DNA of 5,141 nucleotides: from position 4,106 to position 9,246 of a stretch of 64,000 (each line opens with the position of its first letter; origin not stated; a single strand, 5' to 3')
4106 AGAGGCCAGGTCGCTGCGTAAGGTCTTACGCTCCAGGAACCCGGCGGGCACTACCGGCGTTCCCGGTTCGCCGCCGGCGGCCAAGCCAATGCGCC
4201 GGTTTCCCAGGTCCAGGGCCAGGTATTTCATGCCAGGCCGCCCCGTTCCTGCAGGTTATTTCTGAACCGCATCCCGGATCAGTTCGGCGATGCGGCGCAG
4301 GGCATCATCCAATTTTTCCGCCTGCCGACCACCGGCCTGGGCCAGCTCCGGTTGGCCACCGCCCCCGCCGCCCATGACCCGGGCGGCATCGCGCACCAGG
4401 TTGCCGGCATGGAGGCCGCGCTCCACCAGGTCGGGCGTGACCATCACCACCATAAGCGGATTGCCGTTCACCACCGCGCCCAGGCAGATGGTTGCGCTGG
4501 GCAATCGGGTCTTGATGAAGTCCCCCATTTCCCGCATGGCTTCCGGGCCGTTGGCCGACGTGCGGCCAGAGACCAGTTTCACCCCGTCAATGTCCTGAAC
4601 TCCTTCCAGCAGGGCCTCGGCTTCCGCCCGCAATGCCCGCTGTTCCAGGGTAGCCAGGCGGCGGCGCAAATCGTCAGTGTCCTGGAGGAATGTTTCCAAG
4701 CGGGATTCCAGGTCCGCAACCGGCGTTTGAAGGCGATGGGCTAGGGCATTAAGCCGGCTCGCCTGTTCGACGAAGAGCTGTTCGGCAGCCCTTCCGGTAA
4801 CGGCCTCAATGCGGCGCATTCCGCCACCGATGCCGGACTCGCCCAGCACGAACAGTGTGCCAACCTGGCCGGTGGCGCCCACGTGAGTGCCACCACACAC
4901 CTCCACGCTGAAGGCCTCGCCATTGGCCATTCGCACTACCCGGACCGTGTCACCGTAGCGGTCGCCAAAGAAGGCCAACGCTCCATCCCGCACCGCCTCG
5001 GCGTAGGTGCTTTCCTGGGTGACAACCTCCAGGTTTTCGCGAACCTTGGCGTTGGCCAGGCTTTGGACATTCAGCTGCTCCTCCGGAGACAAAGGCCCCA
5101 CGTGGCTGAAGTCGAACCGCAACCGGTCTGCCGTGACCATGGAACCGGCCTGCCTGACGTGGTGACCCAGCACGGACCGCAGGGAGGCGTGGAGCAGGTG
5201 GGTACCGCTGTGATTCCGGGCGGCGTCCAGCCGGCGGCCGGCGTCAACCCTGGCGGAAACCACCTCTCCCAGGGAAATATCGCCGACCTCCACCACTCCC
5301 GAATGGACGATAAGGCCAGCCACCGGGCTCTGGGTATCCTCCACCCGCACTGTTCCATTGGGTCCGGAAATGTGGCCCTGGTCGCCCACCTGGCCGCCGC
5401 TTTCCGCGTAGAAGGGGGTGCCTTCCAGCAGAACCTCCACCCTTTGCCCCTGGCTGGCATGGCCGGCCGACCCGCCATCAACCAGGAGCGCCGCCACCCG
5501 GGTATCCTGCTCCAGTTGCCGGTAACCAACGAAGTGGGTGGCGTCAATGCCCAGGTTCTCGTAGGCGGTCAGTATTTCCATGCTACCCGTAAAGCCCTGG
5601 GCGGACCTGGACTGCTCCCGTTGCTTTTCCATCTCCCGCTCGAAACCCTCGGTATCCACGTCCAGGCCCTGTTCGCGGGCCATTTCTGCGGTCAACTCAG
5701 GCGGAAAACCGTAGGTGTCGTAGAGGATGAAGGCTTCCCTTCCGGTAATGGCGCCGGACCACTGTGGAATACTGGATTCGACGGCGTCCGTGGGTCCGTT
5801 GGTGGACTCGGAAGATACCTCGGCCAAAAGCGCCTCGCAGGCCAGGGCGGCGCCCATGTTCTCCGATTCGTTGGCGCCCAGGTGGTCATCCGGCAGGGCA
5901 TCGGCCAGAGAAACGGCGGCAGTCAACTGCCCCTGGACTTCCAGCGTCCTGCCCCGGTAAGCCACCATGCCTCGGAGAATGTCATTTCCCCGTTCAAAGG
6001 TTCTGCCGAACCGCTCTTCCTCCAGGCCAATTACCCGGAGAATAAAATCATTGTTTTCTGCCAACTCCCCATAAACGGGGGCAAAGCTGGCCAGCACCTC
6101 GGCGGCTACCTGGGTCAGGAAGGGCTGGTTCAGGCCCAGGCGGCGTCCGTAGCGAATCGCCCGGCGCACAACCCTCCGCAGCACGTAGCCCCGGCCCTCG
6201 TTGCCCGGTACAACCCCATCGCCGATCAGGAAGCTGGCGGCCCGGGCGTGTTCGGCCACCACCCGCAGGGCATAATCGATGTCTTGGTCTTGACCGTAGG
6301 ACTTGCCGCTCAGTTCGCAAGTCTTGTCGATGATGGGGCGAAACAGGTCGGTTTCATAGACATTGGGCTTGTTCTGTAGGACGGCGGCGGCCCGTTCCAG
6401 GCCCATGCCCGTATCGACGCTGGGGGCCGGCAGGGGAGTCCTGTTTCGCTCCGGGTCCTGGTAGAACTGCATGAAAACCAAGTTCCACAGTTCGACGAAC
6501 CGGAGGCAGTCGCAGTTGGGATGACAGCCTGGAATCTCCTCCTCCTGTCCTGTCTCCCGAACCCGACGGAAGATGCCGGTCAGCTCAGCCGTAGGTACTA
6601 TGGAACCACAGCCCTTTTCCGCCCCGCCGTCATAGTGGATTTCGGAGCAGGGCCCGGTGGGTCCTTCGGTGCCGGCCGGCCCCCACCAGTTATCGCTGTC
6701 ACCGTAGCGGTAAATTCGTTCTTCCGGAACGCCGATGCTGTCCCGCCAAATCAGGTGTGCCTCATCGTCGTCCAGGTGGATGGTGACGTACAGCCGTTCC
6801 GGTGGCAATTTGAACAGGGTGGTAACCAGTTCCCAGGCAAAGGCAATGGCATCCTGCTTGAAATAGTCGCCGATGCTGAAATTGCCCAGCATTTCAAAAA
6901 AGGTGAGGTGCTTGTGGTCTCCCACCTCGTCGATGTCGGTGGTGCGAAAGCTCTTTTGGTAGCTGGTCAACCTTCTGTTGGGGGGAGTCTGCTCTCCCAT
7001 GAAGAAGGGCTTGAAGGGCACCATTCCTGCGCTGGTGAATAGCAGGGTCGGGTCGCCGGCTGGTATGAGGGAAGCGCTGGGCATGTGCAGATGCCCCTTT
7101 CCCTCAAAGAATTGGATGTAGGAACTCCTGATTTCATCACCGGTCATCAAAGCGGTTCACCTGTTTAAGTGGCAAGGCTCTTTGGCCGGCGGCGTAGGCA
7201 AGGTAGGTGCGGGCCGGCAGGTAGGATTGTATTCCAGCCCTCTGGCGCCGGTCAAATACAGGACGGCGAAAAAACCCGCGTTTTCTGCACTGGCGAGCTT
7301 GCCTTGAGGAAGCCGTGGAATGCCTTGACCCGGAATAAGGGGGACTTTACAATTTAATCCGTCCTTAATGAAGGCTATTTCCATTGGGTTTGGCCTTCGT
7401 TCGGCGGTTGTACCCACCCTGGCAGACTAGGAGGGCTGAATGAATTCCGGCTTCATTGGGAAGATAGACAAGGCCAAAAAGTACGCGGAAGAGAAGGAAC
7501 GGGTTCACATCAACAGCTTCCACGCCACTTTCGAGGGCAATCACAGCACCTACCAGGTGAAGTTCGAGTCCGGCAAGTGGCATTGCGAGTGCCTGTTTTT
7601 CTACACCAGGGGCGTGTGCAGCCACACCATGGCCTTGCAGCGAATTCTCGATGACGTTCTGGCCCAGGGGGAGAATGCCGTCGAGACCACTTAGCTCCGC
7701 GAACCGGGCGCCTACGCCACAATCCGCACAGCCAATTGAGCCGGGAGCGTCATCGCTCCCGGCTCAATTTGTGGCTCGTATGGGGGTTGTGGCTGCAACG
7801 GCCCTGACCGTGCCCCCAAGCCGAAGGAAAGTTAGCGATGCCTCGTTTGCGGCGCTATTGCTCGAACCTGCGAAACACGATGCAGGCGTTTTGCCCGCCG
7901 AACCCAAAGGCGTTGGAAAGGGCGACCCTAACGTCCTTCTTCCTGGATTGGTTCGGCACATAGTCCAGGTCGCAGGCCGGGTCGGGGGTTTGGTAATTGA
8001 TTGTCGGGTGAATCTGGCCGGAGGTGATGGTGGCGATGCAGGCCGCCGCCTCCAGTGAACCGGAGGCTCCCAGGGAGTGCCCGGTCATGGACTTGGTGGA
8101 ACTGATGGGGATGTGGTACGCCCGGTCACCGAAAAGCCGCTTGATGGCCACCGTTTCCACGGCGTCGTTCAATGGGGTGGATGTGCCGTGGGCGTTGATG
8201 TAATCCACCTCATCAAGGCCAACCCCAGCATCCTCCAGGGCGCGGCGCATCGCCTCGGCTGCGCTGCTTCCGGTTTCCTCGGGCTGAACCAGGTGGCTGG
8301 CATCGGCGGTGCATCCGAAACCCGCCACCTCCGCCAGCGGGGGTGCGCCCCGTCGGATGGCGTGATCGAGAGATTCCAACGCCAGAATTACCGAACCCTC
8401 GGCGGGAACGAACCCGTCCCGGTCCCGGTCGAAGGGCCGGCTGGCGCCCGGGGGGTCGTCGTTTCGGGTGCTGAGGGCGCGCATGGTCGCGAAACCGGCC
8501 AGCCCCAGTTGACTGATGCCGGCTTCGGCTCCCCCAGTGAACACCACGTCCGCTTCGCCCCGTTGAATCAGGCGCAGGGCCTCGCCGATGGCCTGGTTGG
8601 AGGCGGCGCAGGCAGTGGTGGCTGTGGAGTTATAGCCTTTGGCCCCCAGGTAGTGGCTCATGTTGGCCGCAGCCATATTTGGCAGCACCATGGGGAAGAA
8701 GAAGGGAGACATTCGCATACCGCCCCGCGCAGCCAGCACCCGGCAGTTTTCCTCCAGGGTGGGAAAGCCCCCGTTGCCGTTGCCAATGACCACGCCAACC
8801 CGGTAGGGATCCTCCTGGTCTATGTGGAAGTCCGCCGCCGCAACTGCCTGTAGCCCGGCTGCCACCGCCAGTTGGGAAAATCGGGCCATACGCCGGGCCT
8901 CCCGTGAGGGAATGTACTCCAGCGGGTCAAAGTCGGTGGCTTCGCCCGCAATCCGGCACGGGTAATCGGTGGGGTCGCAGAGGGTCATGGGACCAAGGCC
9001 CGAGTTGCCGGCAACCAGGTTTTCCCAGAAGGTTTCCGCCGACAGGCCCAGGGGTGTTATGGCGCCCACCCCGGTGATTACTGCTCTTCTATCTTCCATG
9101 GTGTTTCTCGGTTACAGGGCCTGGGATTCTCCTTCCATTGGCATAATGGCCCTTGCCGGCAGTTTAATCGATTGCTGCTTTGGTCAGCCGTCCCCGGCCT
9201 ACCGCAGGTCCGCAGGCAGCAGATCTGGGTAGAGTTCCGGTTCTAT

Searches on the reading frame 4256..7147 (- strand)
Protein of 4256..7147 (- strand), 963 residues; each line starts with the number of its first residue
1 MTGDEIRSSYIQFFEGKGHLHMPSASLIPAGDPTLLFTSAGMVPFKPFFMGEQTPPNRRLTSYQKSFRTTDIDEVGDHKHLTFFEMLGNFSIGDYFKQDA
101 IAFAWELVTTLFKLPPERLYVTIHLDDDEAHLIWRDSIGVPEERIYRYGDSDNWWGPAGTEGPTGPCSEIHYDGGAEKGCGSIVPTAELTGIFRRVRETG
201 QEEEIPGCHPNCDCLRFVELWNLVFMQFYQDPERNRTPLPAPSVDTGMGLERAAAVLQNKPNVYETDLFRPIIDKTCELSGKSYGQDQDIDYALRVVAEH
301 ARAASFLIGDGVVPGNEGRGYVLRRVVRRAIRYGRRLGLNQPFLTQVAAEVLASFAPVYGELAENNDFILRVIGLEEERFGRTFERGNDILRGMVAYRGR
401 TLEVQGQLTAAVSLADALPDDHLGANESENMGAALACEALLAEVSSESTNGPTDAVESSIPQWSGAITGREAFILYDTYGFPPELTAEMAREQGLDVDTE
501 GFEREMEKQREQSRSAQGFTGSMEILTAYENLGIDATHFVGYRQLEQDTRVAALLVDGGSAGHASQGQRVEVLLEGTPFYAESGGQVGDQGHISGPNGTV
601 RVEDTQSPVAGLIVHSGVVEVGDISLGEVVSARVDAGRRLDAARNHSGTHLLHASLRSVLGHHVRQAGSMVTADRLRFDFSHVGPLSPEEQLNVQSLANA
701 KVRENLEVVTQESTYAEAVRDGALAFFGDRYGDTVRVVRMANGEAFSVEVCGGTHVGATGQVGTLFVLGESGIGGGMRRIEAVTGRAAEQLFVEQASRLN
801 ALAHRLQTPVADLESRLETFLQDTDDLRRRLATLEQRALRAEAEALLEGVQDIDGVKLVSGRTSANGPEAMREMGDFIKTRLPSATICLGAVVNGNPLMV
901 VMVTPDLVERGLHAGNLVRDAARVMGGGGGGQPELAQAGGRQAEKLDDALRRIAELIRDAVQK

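Call 73: search_protein_families(library=pfam, proteins=[window:4256-7147:-], max_evalue=0.00001)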
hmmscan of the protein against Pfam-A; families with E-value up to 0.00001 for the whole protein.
window:4256-7147:- (963 aa): 3 families
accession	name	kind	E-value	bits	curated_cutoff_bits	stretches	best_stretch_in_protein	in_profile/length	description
PF01411.24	tRNA-synt_2c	-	3.9e-179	597.2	30.3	2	5-406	1-384/552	tRNA synthetases class II (A)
PF02272.25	DHHA1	-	3.1e-13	50.5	25.9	1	868-958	15-101/102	DHHA1 domain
PF07973.19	tRNA_SAD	-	3.6e-12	46.5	24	1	735-781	1-44/44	Threonyl and Alanyl tRNA synthetase second additional domain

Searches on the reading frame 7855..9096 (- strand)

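Call 73: search_protein_families(library=pfam, proteins=[window:7855-9096:-], max_evalue=0.00001)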
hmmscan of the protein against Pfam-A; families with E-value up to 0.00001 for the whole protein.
window:7855-9096:- (413 aa): 2 families
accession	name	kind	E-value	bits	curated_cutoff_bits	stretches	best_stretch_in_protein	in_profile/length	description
PF00109.32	ketoacyl-synt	-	5.3e-49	167.5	20.8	1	3-246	2-252/252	Beta-ketoacyl synthase, N-terminal domain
PF02801.28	Ketoacyl-synt_C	-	1.1e-34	119.4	20.8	1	254-368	1-118/119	Beta-ketoacyl synthase, C-terminal domain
